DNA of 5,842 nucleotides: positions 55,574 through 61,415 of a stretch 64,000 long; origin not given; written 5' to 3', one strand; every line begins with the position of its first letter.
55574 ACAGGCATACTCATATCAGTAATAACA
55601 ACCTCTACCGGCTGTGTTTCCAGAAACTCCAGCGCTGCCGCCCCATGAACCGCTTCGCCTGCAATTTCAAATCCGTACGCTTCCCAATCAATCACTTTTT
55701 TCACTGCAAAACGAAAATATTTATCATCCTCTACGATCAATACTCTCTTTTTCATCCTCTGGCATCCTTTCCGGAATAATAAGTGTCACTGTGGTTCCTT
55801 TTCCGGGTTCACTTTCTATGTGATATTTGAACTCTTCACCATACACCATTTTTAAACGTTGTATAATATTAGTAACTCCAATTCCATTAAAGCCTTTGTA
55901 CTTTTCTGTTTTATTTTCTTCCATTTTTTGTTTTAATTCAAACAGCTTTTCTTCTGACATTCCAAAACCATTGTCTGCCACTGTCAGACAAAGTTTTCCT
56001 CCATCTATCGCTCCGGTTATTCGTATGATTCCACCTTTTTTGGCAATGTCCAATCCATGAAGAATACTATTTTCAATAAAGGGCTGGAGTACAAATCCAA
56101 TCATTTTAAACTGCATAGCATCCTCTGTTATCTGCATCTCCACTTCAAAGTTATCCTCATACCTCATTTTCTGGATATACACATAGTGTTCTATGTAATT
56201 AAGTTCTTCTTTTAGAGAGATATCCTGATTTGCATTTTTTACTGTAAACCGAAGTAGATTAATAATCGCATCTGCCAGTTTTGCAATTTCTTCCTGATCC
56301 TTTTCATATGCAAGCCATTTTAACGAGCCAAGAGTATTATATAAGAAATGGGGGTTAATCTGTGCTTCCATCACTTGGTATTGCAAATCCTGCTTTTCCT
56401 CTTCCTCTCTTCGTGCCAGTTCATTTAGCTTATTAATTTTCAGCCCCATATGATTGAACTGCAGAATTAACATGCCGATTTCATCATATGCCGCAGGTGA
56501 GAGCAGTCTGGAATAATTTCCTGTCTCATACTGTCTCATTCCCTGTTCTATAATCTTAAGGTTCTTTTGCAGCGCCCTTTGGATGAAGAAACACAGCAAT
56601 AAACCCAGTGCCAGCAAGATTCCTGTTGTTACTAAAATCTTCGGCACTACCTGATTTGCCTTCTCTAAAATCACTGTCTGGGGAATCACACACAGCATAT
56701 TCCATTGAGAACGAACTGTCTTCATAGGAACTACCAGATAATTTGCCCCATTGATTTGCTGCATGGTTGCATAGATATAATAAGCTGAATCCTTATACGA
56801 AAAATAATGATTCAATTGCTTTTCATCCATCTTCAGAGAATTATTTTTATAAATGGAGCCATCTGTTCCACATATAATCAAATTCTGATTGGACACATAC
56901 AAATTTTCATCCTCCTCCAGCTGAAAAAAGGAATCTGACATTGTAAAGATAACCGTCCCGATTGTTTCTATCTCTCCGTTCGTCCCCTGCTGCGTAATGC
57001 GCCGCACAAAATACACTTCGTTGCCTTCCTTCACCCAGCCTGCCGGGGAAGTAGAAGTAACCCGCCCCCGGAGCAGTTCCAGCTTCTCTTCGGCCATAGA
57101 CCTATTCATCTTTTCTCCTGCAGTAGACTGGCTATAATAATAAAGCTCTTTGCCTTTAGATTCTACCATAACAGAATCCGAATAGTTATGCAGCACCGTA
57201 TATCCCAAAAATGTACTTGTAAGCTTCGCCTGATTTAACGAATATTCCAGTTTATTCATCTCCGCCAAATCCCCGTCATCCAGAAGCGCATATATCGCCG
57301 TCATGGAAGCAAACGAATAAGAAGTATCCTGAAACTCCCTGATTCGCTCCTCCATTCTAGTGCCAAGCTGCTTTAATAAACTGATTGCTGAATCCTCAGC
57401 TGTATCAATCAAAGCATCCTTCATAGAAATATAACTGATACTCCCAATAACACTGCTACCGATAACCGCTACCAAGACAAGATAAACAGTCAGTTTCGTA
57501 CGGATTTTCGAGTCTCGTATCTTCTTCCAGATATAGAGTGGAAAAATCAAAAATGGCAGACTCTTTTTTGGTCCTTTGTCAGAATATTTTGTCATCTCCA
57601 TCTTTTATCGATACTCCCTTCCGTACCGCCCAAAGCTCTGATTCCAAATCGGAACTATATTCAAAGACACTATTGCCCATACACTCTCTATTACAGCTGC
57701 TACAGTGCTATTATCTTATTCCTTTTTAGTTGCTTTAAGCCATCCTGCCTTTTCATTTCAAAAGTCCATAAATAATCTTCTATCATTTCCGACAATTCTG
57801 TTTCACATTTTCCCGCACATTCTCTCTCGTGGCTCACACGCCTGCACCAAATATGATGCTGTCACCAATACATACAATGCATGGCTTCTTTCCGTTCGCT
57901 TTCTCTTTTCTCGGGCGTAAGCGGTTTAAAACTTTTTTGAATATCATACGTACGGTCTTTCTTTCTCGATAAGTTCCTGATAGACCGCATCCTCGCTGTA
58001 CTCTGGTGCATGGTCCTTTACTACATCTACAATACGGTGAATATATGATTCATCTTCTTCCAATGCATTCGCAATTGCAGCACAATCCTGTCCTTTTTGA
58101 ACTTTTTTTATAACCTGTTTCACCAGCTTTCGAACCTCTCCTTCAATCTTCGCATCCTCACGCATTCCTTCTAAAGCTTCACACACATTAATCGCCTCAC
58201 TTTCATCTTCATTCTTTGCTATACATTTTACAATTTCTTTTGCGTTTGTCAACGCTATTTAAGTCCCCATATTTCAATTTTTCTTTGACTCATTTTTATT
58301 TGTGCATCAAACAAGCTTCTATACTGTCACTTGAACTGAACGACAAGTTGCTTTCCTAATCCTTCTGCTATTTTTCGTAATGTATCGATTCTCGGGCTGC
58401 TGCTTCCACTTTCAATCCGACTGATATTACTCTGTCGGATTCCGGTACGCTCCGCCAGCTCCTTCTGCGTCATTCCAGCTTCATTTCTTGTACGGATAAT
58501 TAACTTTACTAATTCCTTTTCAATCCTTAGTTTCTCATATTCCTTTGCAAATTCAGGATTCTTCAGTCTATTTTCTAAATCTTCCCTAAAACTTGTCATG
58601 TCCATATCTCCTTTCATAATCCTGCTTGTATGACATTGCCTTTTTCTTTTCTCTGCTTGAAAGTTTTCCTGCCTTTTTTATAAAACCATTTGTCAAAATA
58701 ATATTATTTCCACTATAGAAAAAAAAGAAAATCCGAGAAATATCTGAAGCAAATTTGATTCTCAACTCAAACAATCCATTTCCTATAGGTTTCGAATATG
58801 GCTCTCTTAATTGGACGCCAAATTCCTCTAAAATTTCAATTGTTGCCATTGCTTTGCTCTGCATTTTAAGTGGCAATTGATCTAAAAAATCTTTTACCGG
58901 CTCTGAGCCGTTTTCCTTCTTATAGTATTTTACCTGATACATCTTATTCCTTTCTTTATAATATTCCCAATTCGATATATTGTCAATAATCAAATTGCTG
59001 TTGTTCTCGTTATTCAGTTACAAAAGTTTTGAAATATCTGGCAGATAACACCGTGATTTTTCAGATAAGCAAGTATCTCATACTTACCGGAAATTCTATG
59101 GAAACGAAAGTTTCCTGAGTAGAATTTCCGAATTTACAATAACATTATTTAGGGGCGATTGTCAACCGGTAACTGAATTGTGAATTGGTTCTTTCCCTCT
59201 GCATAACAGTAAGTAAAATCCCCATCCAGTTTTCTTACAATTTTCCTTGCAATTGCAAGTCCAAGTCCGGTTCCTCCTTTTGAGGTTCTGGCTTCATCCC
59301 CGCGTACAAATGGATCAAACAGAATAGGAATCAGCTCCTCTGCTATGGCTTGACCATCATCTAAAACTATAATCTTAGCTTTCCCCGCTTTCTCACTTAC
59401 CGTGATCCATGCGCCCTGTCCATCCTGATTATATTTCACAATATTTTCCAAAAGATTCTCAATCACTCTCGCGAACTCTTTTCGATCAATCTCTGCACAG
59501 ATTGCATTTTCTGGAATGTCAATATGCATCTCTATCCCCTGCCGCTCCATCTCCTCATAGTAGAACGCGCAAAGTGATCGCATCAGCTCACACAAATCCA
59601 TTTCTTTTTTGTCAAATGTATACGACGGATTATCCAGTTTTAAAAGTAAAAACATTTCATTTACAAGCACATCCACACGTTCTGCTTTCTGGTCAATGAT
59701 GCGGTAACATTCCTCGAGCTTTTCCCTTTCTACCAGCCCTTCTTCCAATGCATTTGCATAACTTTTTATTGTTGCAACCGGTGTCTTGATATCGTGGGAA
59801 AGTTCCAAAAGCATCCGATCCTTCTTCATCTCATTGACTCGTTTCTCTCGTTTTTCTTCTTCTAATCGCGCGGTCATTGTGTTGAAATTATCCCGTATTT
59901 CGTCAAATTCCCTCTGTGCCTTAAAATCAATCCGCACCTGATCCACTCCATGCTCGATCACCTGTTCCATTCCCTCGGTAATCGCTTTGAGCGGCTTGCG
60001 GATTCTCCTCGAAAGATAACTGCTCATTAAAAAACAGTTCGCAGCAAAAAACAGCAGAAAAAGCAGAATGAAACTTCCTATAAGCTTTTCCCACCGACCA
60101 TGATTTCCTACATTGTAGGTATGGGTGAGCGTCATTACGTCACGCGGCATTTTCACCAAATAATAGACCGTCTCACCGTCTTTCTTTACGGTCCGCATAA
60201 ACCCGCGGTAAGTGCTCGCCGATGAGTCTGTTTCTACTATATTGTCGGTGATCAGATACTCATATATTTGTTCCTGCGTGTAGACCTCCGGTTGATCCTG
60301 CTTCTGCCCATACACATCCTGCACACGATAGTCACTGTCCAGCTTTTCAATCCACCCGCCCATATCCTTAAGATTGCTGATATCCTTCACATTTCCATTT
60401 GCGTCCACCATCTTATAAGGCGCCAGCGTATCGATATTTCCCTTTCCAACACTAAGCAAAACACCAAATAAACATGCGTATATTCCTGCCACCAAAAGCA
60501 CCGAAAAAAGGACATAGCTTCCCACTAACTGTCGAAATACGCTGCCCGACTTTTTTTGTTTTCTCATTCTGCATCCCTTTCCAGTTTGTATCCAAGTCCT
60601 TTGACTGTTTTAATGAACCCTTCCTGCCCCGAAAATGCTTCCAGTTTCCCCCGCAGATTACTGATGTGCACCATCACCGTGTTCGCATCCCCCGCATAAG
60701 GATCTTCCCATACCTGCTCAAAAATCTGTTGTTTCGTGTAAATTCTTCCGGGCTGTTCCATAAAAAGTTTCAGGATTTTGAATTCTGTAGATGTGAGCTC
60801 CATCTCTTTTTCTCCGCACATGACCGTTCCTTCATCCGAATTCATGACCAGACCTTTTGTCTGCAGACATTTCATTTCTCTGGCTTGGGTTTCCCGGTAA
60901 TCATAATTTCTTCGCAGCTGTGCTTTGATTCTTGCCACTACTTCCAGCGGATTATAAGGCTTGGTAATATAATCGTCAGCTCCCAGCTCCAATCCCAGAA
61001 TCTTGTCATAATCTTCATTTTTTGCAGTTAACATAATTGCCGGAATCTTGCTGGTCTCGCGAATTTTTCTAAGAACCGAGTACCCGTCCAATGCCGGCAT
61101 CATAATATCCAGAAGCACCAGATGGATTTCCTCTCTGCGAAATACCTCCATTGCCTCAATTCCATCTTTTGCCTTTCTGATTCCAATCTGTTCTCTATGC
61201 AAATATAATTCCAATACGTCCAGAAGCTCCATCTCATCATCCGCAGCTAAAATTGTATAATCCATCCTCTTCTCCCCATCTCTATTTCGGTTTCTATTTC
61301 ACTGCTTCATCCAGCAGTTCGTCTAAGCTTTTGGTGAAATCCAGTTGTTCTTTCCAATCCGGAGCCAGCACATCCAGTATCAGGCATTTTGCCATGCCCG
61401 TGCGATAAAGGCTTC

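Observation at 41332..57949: ~16-kb glycoside cassette bracketed by an intact and a decayed copy of the same SGNH esterase gene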

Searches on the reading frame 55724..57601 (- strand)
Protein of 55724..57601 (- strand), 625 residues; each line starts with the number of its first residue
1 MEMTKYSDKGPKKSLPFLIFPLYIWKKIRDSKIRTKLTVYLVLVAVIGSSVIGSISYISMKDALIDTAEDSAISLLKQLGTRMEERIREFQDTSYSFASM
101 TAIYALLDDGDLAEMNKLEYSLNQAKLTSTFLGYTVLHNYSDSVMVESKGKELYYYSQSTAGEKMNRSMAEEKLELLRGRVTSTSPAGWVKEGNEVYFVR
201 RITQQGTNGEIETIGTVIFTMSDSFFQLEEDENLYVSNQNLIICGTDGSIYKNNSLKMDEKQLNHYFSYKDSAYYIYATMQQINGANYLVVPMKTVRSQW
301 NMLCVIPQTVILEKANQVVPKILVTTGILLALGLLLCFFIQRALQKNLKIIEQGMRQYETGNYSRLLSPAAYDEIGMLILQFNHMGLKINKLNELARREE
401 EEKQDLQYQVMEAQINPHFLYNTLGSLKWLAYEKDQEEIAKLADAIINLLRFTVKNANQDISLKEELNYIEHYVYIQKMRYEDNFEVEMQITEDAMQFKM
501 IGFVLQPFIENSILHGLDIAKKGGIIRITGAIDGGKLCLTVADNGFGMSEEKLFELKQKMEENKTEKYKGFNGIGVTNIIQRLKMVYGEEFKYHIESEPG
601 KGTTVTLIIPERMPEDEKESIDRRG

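Call 6: search_protein_families(library=pfam, proteins=[window:55724-57601:-])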
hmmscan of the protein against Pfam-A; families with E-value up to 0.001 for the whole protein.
window:55724-57601:- (625 aa): 2 families
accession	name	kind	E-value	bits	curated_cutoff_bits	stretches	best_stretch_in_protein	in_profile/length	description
PF06580.19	His_kinase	-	1.7e-24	86.3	25.2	1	407-485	2-81/81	Histidine kinase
PF02518.31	HATPase_c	-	3.8e-11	43.9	26.4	1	504-612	9-110/111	Histidine kinase-, DNA gyrase B-, and HSP90-like ATPase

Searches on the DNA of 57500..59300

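Call 56: search_rna_families(source=window, start=57500, end=59300, threshold=evalue, max_evalue=1)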
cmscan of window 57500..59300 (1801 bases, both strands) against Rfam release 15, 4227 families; matches with E-value up to 1: 2.
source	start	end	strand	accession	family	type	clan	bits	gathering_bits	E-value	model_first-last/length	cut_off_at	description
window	57649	57791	-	RF01295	SCARNA7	Gene; snRNA; snoRNA; scaRNA;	-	16.2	65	0.26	1-330/330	no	Small Cajal body-specific RNA 7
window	58694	58829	-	RF01052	Arthropod_7SK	Gene;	CL00013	12.9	44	0.74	1-351/351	no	Arthropod 7SK RNA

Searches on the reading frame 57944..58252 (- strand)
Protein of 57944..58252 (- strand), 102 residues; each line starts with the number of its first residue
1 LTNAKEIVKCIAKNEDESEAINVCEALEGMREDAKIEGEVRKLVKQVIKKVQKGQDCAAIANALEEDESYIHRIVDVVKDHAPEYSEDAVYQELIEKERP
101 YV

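Call 6: search_protein_families(library=pfam, proteins=[window:57944-58252:-])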
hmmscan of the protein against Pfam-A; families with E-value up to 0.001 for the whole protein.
window:57944-58252:- (102 aa): 0 families

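Call 43: search_protein_families(library=pfam, proteins=[window:57944-58252:-], max_evalue=1)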
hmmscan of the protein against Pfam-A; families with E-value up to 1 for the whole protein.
window:57944-58252:- (102 aa): 6 families
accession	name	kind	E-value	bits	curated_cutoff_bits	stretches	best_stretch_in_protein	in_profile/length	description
PF21774.3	NagJ_C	-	0.027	15.6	28.3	1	39-70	1-32/114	Hyaluronidase post-catalytic domain-like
PF00482.28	T2SSF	-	0.057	13.8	25.2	1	21-66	13-54/125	Type II secretion system (T2SS), protein F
PF13616.12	Rotamase_3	-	0.084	13.9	22.5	1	7-69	3-65/116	PPIC-type PPIASE domain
PF15606.11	Ntox34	-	0.17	12.5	25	1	17-57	36-74/80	Bacterial toxin 34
PF21076.3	GDH_ACT2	-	0.19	12.8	22.8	1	39-96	27-84/90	Glutamate dehydrogenase, ACT2 domain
PF04359.20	DUF493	-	0.22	12.6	24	0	66-91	18-43/84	Protein of unknown function (DUF493)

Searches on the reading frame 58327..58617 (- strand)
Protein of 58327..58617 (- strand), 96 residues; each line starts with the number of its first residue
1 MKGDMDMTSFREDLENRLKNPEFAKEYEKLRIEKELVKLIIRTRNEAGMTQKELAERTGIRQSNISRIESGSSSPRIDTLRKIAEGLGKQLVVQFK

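Call 6: search_protein_families(library=pfam, proteins=[window:58327-58617:-])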
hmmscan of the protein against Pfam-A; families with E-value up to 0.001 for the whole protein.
window:58327-58617:- (96 aa): 10 families
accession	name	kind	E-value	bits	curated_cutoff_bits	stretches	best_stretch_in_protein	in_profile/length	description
PF01381.28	HTH_3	-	1.7e-17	63.6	23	1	42-91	3-52/55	Helix-turn-helix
PF12844.13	HTH_19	-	9.9e-12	45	30.2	1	42-88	6-52/64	Helix-turn-helix domain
PF13560.12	HTH_31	-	3e-11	43.9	27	1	42-88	8-55/64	Helix-turn-helix domain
PF13744.12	HTH_37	-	4.2e-09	36.5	27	1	25-93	8-77/80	Helix-turn-helix domain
PF13443.12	HTH_26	-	2.8e-08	34.3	22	1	45-88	7-51/63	Cro/C1-type HTH DNA-binding domain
PF04545.22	Sigma70_r4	-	1.7e-05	24.7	24.1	1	38-70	10-42/50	Sigma-70, region 4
PF12802.13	MarR_2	-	0.00013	22.5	27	1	44-68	16-40/61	MarR family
PF13413.12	HTH_25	-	0.00019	21.6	24.6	1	42-72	4-34/62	Helix-turn-helix domain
PF22495.2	HTH_92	-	0.00024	20.8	27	1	42-75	2-35/45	RsaL-like HTH domain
PF13412.12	HTH_24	-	0.00066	19.6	21.9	0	38-67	10-36/48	Winged helix-turn-helix DNA-binding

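Call 77: find_encoding_contigs(protein=window:58327-58599:-, flank=10000, max_places=10)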
Protein window:58327-58599:- (90 aa): no gene with exactly this product is on record in the collection.

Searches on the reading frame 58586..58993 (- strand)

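Call 6: search_protein_families(library=pfam, proteins=[window:58586-58993:-])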
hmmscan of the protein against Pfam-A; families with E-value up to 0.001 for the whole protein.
window:58586-58993:- (135 aa): 1 family
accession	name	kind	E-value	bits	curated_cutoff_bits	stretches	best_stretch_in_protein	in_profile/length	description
PF05973.20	Gp49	-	7.4e-22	77.6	23.9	1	35-120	1-86/90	Phage derived protein Gp49-like (DUF891)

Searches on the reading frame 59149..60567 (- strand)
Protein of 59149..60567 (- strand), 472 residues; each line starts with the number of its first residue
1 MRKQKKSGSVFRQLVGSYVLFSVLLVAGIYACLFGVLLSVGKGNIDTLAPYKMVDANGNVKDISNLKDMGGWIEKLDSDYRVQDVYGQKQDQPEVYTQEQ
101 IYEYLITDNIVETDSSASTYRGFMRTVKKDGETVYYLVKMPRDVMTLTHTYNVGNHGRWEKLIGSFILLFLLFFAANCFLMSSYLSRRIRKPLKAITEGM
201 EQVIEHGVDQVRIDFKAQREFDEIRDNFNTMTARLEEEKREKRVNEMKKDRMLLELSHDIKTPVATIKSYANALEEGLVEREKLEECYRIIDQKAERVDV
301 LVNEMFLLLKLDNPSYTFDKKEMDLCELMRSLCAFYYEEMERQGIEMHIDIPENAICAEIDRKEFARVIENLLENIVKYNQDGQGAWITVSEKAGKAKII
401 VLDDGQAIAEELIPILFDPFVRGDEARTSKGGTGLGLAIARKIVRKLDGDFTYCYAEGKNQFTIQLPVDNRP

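Call 6: search_protein_families(library=pfam, proteins=[window:59149-60567:-])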
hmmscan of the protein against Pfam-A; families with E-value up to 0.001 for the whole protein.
window:59149-60567:- (472 aa): 3 families
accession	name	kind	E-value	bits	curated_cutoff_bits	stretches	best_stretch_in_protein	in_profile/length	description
PF02518.31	HATPase_c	-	4.8e-22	78.9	26.4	1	361-469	2-110/111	Histidine kinase-, DNA gyrase B-, and HSP90-like ATPase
PF00512.31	HisKA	-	2.4e-11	44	26.9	1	249-313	2-65/66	His Kinase A (phospho-acceptor) domain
PF00672.30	HAMP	-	5.5e-06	27.1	25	1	185-237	2-53/53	HAMP domain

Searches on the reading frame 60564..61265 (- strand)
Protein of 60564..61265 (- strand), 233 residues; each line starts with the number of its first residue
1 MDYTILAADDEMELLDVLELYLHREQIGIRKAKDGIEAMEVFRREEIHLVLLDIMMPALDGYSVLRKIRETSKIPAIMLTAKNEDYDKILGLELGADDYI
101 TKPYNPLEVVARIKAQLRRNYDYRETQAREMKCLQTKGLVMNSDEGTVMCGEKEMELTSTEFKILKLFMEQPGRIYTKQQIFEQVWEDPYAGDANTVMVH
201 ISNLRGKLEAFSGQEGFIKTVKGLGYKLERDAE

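Call 6: search_protein_families(library=pfam, proteins=[window:60564-61265:-])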
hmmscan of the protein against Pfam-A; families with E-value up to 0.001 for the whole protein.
window:60564-61265:- (233 aa): 2 families
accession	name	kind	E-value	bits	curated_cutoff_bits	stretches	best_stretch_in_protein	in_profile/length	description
PF00486.34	Trans_reg_C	-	1.9e-26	92.4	26.2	1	153-228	2-77/77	Transcriptional regulatory protein, C terminal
PF00072.30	Response_reg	-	6.3e-25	88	30.2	1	5-114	1-111/111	Response regulator receiver domain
